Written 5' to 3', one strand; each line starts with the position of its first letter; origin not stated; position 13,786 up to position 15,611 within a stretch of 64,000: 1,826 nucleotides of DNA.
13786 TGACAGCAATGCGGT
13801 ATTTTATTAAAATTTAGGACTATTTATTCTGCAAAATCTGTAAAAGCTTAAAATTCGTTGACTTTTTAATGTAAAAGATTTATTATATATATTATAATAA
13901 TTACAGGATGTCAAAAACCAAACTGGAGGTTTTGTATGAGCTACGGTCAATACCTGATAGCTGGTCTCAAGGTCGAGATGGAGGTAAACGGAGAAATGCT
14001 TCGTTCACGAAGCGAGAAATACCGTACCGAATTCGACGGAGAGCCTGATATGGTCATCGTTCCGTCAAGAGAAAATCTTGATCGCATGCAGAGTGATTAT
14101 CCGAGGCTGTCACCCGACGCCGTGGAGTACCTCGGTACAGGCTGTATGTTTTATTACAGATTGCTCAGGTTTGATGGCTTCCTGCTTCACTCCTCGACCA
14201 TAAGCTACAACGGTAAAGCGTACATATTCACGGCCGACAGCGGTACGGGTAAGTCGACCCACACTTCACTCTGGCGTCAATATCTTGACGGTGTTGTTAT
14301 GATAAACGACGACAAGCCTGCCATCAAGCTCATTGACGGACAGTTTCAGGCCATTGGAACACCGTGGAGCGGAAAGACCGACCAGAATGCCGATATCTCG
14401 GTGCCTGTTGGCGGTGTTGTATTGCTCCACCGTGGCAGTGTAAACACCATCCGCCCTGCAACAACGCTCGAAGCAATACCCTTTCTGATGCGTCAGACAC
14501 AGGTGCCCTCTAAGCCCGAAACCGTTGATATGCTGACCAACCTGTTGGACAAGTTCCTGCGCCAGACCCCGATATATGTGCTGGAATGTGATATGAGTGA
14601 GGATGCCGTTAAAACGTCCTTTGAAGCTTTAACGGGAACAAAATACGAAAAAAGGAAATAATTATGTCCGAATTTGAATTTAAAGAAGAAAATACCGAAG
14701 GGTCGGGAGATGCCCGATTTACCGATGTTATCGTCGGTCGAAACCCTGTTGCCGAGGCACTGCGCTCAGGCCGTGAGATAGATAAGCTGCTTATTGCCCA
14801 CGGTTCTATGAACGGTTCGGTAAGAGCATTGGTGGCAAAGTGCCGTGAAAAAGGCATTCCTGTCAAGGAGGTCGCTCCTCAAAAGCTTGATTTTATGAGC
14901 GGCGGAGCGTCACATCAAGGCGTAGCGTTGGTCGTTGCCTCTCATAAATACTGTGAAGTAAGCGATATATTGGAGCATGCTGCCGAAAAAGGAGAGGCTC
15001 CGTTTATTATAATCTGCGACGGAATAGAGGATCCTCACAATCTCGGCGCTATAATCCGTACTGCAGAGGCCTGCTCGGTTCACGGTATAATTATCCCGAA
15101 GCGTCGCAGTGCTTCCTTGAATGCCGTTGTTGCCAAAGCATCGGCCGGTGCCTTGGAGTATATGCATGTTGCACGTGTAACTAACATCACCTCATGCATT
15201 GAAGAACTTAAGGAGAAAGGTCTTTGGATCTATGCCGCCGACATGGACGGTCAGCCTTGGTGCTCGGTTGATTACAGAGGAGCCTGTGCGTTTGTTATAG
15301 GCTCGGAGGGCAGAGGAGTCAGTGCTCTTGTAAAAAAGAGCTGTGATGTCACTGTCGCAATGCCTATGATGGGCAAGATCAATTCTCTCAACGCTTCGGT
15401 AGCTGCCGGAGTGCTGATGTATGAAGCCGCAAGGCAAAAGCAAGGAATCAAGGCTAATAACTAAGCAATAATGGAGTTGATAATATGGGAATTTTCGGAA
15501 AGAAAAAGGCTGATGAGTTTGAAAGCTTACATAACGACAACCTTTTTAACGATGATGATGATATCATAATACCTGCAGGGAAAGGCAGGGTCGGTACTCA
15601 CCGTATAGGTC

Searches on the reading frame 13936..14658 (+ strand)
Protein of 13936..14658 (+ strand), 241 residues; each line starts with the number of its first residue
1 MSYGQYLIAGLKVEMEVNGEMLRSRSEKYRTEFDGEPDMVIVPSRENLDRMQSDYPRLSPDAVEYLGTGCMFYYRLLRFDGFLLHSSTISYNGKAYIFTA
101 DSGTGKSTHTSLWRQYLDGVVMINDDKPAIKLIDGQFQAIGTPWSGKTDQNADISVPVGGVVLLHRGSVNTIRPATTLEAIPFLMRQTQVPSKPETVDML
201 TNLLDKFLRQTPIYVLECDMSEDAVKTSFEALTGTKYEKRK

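Call 3: search_protein_families(library=pfam, proteins=[window:13936-14658:+], max_evalue=1)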
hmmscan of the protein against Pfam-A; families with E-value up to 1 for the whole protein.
window:13936-14658:+ (241 aa): 3 families
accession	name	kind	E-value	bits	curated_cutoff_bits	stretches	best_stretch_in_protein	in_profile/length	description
PF07999.17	RHSP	-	0.031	14.2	25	1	66-123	12-68/312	Retrotransposon hot spot protein, P-loop domain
PF07273.18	DUF1439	-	0.17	12.1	25.9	1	196-225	109-138/152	Protein of unknown function (DUF1439)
PF24676.1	DUF7656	-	0.19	12.7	27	1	191-226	44-79/101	Domain of unknown function (DUF7656)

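Call 4: search_protein_families(library=ncbifam, proteins=[window:13936-14658:+], max_evalue=1)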
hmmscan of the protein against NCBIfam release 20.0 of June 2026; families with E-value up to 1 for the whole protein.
window:13936-14658:+ (241 aa): 4 families
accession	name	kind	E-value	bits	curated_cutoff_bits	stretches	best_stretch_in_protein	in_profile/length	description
TIGR04249.1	SCM_chp_ScmC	equivalog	0.00036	20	125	1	72-174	116-223/292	SynChlorMet cassette protein ScmC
TIGR04352.1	HprK_rel_A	equivalog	0.00097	18.3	200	1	82-145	97-158/280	HprK-related kinase A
NF006821.0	PRK09344.1-3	subfamily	0.11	11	369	1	72-131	192-262/525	phosphoenolpyruvate carboxykinase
NF047345.1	SCCmet_Cch1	equivalog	0.22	10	700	1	82-112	175-205/542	cassette chromosome replicative helicase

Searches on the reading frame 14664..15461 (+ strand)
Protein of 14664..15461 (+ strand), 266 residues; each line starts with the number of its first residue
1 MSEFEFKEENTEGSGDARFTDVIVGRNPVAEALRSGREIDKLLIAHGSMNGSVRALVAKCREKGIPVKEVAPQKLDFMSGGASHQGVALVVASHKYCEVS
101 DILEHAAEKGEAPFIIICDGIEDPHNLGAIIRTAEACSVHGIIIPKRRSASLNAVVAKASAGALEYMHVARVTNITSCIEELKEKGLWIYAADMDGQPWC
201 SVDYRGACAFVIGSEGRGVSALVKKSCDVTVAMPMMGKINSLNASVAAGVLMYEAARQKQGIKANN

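Call 3: search_protein_families(library=pfam, proteins=[window:14664-15461:+], max_evalue=1)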
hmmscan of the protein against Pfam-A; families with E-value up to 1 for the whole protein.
window:14664-15461:+ (266 aa): 5 families
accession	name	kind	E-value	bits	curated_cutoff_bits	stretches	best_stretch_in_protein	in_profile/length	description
PF00588.24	SpoU_methylase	-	2.4e-42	144.9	29.7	1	114-253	2-142/142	SpoU rRNA Methylase family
PF08032.17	SpoU_sub_bind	-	1.9e-21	76.6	22.8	1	22-96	1-75/76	RNA 2'-O ribose methyltransferase substrate binding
PF04705.17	TSNR_N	-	0.039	14.5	28.3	1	25-82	33-88/111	Thiostrepton-resistance methylase, N terminus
PF01248.31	Ribosomal_L7Ae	-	0.063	13.4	22.1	0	22-73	16-68/95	Ribosomal protein L7Ae/L30e/S12e/Gadd45 family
PF01989.23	AcnX_swivel_put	-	0.14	12.5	27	1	81-131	23-74/80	Aconitase X swivel domain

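Call 40: search_protein_families(library=ncbifam, proteins=[window:14664-15461:+], max_evalue=1e-10)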
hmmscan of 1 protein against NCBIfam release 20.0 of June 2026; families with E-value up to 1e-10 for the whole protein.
window:14664-15461:+ (266 aa): 7 families
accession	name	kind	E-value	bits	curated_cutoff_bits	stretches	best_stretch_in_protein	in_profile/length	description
TIGR00186.1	rRNA_methyl_3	equivalog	2.1e-71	240.2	160.15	1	20-259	2-240/240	23S rRNA (guanosine(2251)-2'-O)-methyltransferase RlmB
NF008386.0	PRK11181.1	equivalog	2.8e-53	180.7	366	1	37-260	20-243/244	23S rRNA (guanosine(2251)-2'-O)-methyltransferase RlmB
NF008295.0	PRK11081.1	equivalog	4.9e-25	88.4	227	1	112-260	18-166/230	tRNA (guanosine(18)-2'-O)-methyltransferase TrmH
NF008117.0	PRK10864.1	equivalog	1.9e-22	80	267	1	73-260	159-343/344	tRNA/rRNA methyltransferase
NF000477.1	NshR_TsnR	equivalog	7.4e-16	58.4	425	1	21-258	32-263/266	NshR/TsnR family 23S rRNA methyltransferase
NF000035.1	nosihep_NshR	exception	4.1e-14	52.7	500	1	20-257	31-262/274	NshR family nosiheptide/thiostrepton resistance 23S rRNA methyltransferase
TIGR00185.1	tRNA_yibK_trmL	equivalog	4.6e-12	46.1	190.6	1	122-261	10-150/154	tRNA (uridine(34)/cytosine(34)/5-carboxymethylaminomethyluridine(34)-2'-O)-methyltransferase TrmL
